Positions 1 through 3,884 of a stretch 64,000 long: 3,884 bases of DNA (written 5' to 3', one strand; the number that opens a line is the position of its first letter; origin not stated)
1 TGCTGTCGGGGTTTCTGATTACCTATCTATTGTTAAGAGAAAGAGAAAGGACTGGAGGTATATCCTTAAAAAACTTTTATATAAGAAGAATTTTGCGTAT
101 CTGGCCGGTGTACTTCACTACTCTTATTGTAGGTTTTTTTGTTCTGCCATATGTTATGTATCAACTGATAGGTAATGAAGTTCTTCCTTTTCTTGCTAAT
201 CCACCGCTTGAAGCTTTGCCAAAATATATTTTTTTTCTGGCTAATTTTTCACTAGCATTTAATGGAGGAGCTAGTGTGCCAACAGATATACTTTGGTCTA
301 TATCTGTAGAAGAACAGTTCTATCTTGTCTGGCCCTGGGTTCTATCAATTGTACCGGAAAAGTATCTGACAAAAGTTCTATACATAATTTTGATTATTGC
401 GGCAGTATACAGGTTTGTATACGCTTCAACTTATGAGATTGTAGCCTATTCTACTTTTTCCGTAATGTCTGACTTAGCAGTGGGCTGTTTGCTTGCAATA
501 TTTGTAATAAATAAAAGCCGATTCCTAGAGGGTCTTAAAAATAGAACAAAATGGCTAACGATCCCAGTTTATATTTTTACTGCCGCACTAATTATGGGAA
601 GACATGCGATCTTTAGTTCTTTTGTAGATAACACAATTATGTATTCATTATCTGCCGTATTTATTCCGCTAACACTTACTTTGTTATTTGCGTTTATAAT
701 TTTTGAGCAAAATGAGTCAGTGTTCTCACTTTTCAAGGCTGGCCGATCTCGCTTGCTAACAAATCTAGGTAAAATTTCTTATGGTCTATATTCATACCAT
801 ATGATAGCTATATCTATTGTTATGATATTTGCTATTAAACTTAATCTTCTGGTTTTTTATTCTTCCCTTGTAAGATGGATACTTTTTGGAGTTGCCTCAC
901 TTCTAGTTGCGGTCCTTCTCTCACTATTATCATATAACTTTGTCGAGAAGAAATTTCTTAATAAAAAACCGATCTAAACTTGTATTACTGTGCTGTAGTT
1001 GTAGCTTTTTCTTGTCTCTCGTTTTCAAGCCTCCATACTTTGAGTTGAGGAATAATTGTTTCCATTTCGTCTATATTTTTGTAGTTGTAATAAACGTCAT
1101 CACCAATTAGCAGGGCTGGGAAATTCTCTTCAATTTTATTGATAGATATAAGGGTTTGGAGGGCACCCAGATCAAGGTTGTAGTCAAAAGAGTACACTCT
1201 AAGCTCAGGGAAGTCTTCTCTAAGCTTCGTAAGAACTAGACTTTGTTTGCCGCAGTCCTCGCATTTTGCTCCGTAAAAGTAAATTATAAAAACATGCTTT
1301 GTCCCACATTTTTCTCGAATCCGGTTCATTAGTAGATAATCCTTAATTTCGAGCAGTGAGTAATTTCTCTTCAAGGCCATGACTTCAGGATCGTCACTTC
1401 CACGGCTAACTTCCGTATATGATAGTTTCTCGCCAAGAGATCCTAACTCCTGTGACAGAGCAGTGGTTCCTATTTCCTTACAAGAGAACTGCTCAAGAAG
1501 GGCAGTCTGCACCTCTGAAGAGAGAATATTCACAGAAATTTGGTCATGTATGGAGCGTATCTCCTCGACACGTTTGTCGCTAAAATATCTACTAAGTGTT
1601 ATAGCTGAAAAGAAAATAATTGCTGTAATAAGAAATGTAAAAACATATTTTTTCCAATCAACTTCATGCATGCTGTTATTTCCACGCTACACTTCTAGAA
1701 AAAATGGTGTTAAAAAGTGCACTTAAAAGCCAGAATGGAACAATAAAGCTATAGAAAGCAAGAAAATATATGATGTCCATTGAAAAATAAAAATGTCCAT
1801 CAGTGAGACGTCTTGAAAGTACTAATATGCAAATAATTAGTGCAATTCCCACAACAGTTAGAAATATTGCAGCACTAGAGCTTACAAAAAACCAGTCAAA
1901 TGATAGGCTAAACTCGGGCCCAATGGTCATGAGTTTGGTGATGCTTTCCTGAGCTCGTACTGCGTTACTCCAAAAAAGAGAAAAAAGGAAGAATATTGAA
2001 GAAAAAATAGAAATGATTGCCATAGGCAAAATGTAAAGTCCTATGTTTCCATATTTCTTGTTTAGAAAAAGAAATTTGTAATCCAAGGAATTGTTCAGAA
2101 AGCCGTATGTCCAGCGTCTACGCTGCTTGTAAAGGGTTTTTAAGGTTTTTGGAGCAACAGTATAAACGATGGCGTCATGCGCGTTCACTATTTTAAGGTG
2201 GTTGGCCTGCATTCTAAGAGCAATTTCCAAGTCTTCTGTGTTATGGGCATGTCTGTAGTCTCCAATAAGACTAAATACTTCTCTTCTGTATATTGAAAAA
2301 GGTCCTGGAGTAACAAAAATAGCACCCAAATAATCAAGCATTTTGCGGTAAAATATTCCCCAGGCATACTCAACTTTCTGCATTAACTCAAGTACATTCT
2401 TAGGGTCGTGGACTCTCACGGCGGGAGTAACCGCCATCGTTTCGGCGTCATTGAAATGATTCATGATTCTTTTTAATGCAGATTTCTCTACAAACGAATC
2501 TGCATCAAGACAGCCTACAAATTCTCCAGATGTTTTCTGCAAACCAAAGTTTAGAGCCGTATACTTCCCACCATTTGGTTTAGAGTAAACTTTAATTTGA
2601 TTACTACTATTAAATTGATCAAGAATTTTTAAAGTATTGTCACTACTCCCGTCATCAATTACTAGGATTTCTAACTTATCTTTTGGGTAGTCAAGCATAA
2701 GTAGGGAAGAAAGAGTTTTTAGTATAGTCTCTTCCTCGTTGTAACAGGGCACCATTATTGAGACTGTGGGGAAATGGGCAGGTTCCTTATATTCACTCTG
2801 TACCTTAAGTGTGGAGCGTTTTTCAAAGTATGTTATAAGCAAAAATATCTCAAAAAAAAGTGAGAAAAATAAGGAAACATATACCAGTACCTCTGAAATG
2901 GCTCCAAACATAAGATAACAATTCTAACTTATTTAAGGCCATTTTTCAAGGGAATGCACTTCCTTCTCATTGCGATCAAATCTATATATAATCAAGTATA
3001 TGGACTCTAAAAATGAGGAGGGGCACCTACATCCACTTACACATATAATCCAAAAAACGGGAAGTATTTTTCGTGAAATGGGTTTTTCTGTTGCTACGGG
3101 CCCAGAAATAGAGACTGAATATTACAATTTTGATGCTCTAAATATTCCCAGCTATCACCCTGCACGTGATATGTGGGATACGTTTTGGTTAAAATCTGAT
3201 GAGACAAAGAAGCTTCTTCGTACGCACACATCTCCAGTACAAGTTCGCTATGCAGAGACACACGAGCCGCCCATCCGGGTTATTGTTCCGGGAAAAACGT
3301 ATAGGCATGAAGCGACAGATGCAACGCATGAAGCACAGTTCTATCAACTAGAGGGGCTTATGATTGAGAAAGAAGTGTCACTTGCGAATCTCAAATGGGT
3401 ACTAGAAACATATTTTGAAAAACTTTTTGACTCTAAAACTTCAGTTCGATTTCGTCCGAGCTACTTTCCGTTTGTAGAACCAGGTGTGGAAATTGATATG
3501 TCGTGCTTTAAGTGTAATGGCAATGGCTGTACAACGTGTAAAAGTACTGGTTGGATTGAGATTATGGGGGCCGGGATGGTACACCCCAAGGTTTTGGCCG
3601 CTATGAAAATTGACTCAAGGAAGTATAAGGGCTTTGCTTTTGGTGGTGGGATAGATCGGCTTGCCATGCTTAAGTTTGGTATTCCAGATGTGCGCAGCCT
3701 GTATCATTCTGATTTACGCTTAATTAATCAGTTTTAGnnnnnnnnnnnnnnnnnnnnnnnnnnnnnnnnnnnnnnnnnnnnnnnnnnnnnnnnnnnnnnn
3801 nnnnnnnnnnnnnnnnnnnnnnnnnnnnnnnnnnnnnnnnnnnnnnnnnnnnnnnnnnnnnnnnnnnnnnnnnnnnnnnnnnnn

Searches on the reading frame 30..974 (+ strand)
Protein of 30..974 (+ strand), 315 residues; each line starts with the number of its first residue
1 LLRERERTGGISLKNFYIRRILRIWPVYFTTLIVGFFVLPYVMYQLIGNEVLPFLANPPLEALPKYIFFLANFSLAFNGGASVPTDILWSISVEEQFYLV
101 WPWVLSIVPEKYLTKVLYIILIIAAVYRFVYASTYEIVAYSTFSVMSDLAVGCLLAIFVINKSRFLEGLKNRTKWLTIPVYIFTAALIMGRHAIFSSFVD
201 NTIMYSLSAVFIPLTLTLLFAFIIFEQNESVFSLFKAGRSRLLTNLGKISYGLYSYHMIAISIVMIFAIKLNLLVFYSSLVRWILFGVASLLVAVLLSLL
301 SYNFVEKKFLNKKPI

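Call 56: search_protein_families(library=pfam, proteins=[window:30-974:+], max_evalue=0.0001)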
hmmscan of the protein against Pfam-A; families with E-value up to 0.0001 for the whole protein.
window:30-974:+ (315 aa): 1 family
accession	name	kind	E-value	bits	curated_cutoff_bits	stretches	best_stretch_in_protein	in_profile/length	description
PF01757.29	Acyl_transf_3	-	6.4e-16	58.8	31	1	8-298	63-325/326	Acyltransferase domain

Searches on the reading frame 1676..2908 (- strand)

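Call 56: search_protein_families(library=pfam, proteins=[window:1676-2908:-], max_evalue=0.0001)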
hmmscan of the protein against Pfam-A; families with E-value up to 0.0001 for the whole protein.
window:1676-2908:- (410 aa): 6 families
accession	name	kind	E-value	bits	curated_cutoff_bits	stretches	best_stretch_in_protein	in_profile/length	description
PF00535.33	Glycos_transf_2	-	2.1e-35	122.5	23.3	1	50-213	1-165/168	Glycosyl transferase family 2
PF13641.12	Glyco_tranf_2_3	-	1.3e-31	110.8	27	1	47-269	1-230/230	Glycosyltransferase like family 2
PF13632.12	Glyco_trans_2_3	-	2e-21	77.2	27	1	132-350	3-185/198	Glycosyl transferase family group 2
PF10111.15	Glyco_tranf_2_2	-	3.9e-12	46.7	27.3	1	50-266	1-231/276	Glycosyltransferase like family 2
PF03142.21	Chitin_synth_2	-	3.6e-10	39.6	27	0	122-209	196-286/527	Chitin synthase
PF13506.12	Glyco_transf_21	-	4.2e-10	39.8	21.7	1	115-266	18-172/174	Glycosyl transferase family 21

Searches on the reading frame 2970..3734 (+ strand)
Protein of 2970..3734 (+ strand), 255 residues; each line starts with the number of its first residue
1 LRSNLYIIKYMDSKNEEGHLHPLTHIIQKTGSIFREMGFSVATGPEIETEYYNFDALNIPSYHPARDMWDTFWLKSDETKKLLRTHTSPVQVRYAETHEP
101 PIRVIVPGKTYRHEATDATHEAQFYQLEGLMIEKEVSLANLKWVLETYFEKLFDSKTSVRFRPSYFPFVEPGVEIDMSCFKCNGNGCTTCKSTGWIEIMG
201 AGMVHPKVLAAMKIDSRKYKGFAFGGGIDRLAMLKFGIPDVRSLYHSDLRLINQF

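Call 56: search_protein_families(library=pfam, proteins=[window:2970-3734:+], max_evalue=0.0001)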
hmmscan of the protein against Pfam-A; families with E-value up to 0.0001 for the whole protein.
window:2970-3734:+ (255 aa): 1 family
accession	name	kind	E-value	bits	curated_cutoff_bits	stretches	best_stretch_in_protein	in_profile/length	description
PF01409.25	tRNA-synt_2d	-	1.6e-97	326.3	19.8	1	11-255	7-246/246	tRNA synthetases class II core domain (F)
